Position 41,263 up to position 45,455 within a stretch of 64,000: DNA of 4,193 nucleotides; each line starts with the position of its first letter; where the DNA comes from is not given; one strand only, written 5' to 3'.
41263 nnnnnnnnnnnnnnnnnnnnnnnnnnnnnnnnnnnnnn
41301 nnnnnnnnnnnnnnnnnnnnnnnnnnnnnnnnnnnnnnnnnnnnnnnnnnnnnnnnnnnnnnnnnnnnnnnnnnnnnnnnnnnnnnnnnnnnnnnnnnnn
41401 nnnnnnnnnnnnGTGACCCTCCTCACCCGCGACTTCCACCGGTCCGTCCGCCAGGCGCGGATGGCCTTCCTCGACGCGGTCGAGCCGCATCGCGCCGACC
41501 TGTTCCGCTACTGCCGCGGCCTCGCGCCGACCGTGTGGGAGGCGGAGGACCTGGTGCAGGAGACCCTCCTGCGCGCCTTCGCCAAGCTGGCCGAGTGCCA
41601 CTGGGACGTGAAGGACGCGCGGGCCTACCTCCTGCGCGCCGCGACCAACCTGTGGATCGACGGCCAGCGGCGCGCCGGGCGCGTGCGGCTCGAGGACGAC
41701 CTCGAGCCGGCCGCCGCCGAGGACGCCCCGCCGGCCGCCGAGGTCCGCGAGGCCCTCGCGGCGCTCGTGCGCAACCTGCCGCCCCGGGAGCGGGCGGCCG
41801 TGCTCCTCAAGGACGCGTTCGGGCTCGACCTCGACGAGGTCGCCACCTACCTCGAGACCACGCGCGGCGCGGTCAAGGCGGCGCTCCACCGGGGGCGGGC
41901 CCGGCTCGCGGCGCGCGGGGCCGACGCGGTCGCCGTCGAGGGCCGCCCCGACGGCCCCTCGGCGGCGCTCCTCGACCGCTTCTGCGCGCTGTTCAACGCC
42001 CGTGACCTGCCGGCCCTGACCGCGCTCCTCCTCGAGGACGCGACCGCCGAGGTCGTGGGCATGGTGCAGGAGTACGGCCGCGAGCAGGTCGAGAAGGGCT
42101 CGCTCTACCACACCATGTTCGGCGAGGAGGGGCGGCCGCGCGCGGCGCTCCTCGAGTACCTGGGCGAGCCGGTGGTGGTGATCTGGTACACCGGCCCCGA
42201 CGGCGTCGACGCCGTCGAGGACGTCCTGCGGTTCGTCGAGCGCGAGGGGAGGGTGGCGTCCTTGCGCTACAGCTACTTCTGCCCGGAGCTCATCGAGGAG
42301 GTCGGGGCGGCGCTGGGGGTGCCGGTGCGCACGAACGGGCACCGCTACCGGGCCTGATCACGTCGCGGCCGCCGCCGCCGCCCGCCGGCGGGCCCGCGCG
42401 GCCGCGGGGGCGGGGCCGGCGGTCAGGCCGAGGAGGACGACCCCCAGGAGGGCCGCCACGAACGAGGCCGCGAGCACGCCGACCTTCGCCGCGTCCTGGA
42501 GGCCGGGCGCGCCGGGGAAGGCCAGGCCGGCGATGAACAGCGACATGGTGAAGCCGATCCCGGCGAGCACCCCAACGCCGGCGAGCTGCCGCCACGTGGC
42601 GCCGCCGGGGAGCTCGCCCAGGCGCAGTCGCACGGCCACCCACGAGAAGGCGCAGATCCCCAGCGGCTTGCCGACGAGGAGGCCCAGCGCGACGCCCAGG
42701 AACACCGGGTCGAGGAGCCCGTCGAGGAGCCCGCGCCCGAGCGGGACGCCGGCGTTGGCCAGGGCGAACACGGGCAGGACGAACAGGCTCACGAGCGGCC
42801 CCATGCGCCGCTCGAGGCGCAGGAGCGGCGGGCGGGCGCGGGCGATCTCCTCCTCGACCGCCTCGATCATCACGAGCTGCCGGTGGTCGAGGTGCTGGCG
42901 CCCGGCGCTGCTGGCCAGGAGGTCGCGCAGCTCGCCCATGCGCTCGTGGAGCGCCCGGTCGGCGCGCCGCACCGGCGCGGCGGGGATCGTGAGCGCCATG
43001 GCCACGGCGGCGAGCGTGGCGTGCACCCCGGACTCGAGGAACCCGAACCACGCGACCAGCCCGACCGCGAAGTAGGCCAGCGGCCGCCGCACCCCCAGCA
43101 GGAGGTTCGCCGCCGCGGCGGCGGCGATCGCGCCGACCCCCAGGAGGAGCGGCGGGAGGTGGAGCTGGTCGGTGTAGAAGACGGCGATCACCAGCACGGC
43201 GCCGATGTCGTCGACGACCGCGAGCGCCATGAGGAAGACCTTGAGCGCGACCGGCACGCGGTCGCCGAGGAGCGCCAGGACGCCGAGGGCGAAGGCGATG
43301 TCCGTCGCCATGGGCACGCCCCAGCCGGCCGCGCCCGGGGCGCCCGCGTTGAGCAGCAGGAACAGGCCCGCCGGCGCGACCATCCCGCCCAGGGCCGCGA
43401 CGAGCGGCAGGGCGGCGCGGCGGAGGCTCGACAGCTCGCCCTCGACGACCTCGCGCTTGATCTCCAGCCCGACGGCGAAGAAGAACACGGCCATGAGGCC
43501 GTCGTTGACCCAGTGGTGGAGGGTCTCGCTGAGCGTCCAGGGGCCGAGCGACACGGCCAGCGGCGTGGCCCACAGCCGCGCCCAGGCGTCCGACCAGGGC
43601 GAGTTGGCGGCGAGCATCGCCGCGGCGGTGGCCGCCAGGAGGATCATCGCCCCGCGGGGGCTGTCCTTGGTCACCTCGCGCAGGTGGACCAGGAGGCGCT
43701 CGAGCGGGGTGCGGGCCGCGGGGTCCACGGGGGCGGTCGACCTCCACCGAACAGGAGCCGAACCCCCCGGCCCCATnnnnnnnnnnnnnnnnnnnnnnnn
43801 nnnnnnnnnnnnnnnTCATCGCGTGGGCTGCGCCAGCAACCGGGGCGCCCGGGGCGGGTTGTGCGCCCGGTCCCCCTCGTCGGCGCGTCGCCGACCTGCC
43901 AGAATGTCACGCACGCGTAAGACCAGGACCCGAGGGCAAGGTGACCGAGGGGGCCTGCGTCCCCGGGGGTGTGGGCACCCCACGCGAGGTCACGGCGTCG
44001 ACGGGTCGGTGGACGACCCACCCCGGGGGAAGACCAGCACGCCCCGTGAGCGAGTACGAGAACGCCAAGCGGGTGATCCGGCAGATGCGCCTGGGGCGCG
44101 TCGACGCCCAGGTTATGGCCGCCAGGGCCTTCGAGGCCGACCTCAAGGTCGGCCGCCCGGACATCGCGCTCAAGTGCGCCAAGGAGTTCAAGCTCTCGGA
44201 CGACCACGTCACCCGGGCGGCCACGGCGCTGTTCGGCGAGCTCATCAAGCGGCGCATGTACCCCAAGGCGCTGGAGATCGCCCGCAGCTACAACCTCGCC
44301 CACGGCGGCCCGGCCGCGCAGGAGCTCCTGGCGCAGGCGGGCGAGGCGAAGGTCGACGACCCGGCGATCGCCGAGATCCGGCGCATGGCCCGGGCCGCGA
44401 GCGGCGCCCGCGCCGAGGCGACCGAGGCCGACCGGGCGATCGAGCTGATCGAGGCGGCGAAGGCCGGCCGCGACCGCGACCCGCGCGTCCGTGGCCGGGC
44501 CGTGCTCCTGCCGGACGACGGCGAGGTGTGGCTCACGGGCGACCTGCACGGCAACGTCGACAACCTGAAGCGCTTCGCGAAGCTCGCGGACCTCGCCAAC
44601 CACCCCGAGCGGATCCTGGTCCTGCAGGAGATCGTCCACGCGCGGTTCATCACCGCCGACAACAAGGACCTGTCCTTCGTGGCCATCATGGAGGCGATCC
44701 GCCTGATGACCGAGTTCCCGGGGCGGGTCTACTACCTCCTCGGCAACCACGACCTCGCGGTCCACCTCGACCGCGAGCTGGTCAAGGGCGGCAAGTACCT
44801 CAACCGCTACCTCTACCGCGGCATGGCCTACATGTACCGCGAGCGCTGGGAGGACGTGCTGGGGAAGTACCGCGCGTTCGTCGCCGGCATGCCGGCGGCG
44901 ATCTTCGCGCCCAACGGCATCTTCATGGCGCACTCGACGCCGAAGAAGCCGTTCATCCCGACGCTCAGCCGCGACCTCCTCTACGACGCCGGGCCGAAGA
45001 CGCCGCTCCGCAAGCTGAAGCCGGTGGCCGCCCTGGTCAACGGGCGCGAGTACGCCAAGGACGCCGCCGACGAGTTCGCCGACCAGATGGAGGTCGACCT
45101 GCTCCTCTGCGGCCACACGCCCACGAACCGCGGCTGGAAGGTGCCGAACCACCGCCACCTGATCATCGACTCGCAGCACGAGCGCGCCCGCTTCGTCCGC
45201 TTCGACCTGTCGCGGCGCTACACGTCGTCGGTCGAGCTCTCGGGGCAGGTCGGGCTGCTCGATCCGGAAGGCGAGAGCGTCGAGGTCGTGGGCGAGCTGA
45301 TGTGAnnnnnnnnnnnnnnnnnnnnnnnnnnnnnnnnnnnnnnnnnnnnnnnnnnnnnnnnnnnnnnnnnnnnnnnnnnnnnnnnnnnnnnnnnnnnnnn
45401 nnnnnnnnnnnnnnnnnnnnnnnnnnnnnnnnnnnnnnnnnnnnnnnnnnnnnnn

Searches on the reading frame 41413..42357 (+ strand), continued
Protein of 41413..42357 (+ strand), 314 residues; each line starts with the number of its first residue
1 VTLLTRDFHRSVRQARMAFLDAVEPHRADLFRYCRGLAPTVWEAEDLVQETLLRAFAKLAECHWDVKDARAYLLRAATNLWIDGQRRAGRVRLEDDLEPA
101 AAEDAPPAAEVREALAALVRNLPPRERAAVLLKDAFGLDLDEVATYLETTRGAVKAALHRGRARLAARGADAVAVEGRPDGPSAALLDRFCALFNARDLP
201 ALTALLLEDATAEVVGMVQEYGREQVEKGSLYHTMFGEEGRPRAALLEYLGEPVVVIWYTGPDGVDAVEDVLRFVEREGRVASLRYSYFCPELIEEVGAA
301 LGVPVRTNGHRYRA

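Call 41: search_protein_families(library=pfam, proteins=[L010:456-2399:+, L006:6794-7921:+, L012:6831-7919:+, L013:6723-7919:+, L005:623-2359:-, L008:6664-7851:-, L055:9121-9909:+, L055:9922-14178:+, L069:9124-9711:+], max_evalue=0.001)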
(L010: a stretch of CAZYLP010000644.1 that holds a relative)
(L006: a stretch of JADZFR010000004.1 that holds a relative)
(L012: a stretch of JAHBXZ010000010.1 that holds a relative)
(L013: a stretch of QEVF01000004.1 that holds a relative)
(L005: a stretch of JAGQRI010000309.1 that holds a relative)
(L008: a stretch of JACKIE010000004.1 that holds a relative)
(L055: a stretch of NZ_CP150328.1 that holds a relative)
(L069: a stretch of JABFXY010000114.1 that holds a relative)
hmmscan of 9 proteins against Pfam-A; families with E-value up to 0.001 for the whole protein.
L010:456-2399:+ (647 aa): 3 families
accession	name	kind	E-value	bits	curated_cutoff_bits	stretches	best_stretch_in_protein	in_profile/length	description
PF00069.31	Pkinase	-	1.2e-40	140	31.7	1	386-633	2-258/263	Protein kinase domain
PF07714.23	PK_Tyr_Ser-Thr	-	7.1e-25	88.2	23.1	1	387-636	3-258/258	Protein tyrosine and serine/threonine kinase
PF00072.30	Response_reg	-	7.3e-23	81.3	30.2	1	251-360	3-110/111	Response regulator receiver domain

L006:6794-7921:+ (375 aa): 1 family
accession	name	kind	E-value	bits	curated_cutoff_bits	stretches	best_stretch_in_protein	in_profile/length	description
PF03739.19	LptF_LptG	-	4.6e-32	111.9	27.9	1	8-368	2-353/353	Lipopolysaccharide export system permease LptF/LptG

L012:6831-7919:+ (362 aa): 3 families
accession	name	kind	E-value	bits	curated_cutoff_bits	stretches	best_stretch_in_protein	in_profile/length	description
PF13428.12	TPR_14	-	3.1e-05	24.7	23.5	0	311-350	3-42/44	Tetratricopeptide repeat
PF13432.12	TPR_16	-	0.0003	21.6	32.7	0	91-131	23-61/65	Tetratricopeptide repeat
PF07719.23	TPR_2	-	0.00034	21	27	0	311-342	3-34/34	Tetratricopeptide repeat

L013:6723-7919:+ (398 aa): 1 family
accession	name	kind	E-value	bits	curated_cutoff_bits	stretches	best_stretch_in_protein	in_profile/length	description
PF00291.31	PALP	-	1.1e-62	212.5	35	1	83-387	1-294/295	Pyridoxal-phosphate dependent enzyme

L005:623-2359:- (578 aa): 0 families

L008:6664-7851:- (395 aa): 9 families
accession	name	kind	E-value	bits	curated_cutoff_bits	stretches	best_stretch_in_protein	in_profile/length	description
PF13424.12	TPR_12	-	4.7e-28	97.6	30.1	4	200-269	4-75/77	Tetratricopeptide repeat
PF13181.12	TPR_8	-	4.5e-12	45.6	25.7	0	243-269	5-31/34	Tetratricopeptide repeat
PF00515.34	TPR_1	-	6.1e-12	45.3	27.8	1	242-268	4-30/34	Tetratricopeptide repeat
PF13374.12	TPR_10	-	1.1e-11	44.7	27.5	0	242-268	5-31/42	Tetratricopeptide repeat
PF07719.23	TPR_2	-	1.6e-11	43.9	27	0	242-269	4-31/34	Tetratricopeptide repeat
PF13176.12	TPR_7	-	1e-07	31.9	27.9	0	242-274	2-34/36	Tetratricopeptide repeat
PF17874.7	TPR_MalT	-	1.4e-06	28.2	45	1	167-280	9-121/336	MalT-like TPR region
PF13414.12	TPR_11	-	2.6e-05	24.3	26.8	0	126-151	1-26/42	TPR repeat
PF14938.12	SNAP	-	0.00011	22.2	25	0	126-264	42-180/282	Soluble NSF attachment protein, SNAP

L055:9121-9909:+ (262 aa): 3 families
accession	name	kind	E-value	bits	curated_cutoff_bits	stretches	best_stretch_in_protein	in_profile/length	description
PF13451.12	zf_Tbcl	-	2.8e-11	43.6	24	1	82-128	2-45/48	Probable treble clef domain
PF13371.12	TPR_9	-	1.1e-06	29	35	1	170-233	9-69/73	Tetratricopeptide repeat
PF13432.12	TPR_16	-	7.8e-06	26.7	32.7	1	165-221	6-62/65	Tetratricopeptide repeat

L055:9922-14178:+ (1418 aa): 5 families
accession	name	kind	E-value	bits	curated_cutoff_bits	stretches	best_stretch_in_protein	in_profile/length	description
PF00069.31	Pkinase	-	2.3e-44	152.2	31.7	1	89-336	2-253/263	Protein kinase domain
PF07714.23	PK_Tyr_Ser-Thr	-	6.5e-27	94.9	23.1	1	89-336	2-250/258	Protein tyrosine and serine/threonine kinase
PF13191.12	AAA_16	-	1.1e-14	55.7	32.6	1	576-772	1-166/167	AAA ATPase domain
PF03109.22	ABC1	-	3.2e-05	23.6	22.9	1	124-234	114-216/244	ABC1 atypical kinase-like domain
PF06293.20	Kdo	-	0.0001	22.3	21.3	1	127-230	55-167/207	Lipopolysaccharide kinase (Kdo/WaaP) family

L069:9124-9711:+ (195 aa): 1 family
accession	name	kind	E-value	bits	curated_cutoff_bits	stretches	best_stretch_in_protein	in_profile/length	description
PF01872.23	RibD_C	-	1.2e-22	81.2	24.1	1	5-179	4-196/197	RibD C-terminal domain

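Call 59: predict_structure(alignment_id=A1)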
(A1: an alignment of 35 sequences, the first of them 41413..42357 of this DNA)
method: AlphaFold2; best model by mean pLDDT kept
length: 314 residues; sequences in the alignment: 35
mean_pLDDT: 88.0   pTM: 0.73
mean pLDDT of the five models: 88.0, 86.2, 84.7, 84.1, 83.9
residues with pLDDT >= 90: 205; 70-90: 71; 50-70: 27; < 50: 11
segments of 3 or more residues with pLDDT < 50: 170-172
pLDDT, mean of each block of 10 residues (from residue 1): 88 94 96 93 97 95 93 97 89 58 61 69 78 83 88 87 69 51 96 98 98 95 96 92 95 96 94 97 97 97 95 79
secondary structure, 60 per line:
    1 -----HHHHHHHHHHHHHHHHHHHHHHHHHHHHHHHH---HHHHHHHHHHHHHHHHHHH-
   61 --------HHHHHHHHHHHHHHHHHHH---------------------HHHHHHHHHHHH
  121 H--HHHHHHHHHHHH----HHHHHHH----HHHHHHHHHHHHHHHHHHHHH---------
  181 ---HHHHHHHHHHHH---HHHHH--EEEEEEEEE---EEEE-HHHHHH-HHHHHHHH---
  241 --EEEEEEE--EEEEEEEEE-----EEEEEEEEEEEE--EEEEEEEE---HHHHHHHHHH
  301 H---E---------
elements in order: H6-37 H41-59 H69-87 H109-121 H124-135 H140-146 H151-171 H184-195 H199-203 E206-214 E218-221 H223-228 H230-237 E243-249 E252-260 E266-277 E280-287 H291-301

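Call 62: fold_search(model_id=the predicted structure, library=pdb)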
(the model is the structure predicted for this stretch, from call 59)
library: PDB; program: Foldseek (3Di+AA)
matches with E <= 10: 978; with E <= 0.001: 328
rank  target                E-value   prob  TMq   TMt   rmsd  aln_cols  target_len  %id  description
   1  7qh5_B                7.0e-13  1.00  0.32  0.32  17.0       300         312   28  The crystal structure of the sigma factor SigG1 from Streptomyces tsukubaensis NRRL18488 (released 2022-12-21)
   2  7qh5_A                1.1e-12  1.00  0.32  0.32  17.1       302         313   27  The crystal structure of the sigma factor SigG1 from Streptomyces tsukubaensis NRRL18488 (released 2022-12-21)
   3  5xe7_A                3.9e-08  1.00  0.28  0.32  17.9       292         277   23  Crystal structure of Mycobacterium tuberculosis extracytoplasmic function sigma factor SigJ (released 2017-07-19)
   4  9m9e_F                6.0e-08  1.00  0.21  0.36  18.9       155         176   32  Structural Basis of Pausing During Transcription Initiation in Mycobacterium tuberculosis (released 2026-01-14)
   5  5xe7_B                8.2e-08  1.00  0.26  0.29  17.1       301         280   23  Crystal structure of Mycobacterium tuberculosis extracytoplasmic function sigma factor SigJ (released 2017-07-19)
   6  6dv9_F                3.4e-07  1.00  0.22  0.38  22.1       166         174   30  Crystal structure of Mycobacterium tuberculosis transcription initiation complex(ECF sigma factor L) containing 5nt RN (released 2019-02-20)
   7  9m98_F                5.9e-07  1.00  0.21  0.39  23.3       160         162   32  Structural Basis of Pausing During Transcription Initiation in Mycobacterium tuberculosis (released 2026-01-14)
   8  6kop_F                1.1e-06  1.00  0.23  0.43  22.9       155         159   31  Mycobacterium tuberculosis initial transcription complex comprising sigma H and 5'-OH RNA of 9 nt (released 2020-03-11)
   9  6jcy_F                1.4e-06  1.00  0.21  0.38  22.2       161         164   29  Mycobacterium tuberculosis RNA polymerase transcription initiation open complex with a chimeric ECF sigma factor sigH/ (released 2019-05-29)
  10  6jcx_F                1.5e-06  1.00  0.22  0.36  23.2       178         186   26  Mycobacterium tuberculosis transcription initiation complex with ECF sigma factor sigma H and 6nt RNA (released 2019-05-29)
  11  5zx2_F                2.3e-06  1.00  0.22  0.38  22.8       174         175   28  Mycobacterium tuberculosis RNA polymerase transcription initiation complex with ECF sigma factor sigma H and 7nt RNA (released 2019-03-20)
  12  9m9d_F                2.9e-06  1.00  0.21  0.40  23.9       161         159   32  Structural Basis of Pausing During Transcription Initiation in Mycobacterium tuberculosis (released 2026-01-14)
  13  6koo_F                3.4e-06  1.00  0.23  0.38  22.7       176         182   26  Mycobacterium tuberculosis initial transcription complex comprising sigma H and 5'-OH RNA of 7 nt (released 2020-03-11)
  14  6kon_F                5.2e-06  1.00  0.23  0.38  23.3       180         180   27  Mycobacterium tuberculosis initial transcription complex comprising sigma H and 5'-OH RNA of 5 nt (released 2020-03-11)
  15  5uxx_C                8.8e-06  1.00  0.23  0.43  16.6       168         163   23  Co-crystal structure of the sigma factor RpoE in complex with the anti-sigma factor NepR from Bartonella quintana (released 2018-02-28)
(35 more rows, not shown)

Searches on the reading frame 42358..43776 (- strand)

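Call 9: search_protein_families(library=pfam, proteins=[window:42358-43776:-], max_evalue=0.01)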
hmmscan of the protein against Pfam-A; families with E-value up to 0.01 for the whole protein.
window:42358-43776:- (472 aa): 1 family
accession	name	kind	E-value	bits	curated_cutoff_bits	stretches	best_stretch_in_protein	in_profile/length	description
PF06965.17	Na_H_antiport_1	-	7.7e-144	479.6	23.5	1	35-449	3-374/374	Na+/H+ antiporter 1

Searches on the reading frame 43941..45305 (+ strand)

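Call 9: search_protein_families(library=pfam, proteins=[window:43941-45305:+], max_evalue=0.01)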
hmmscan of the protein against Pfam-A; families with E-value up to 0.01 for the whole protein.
window:43941-45305:+ (454 aa): 1 family
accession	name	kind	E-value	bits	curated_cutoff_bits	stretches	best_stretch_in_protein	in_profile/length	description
PF00149.33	Metallophos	-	4.1e-08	34.3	21.5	1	196-394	3-189/191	Calcineurin-like phosphoesterase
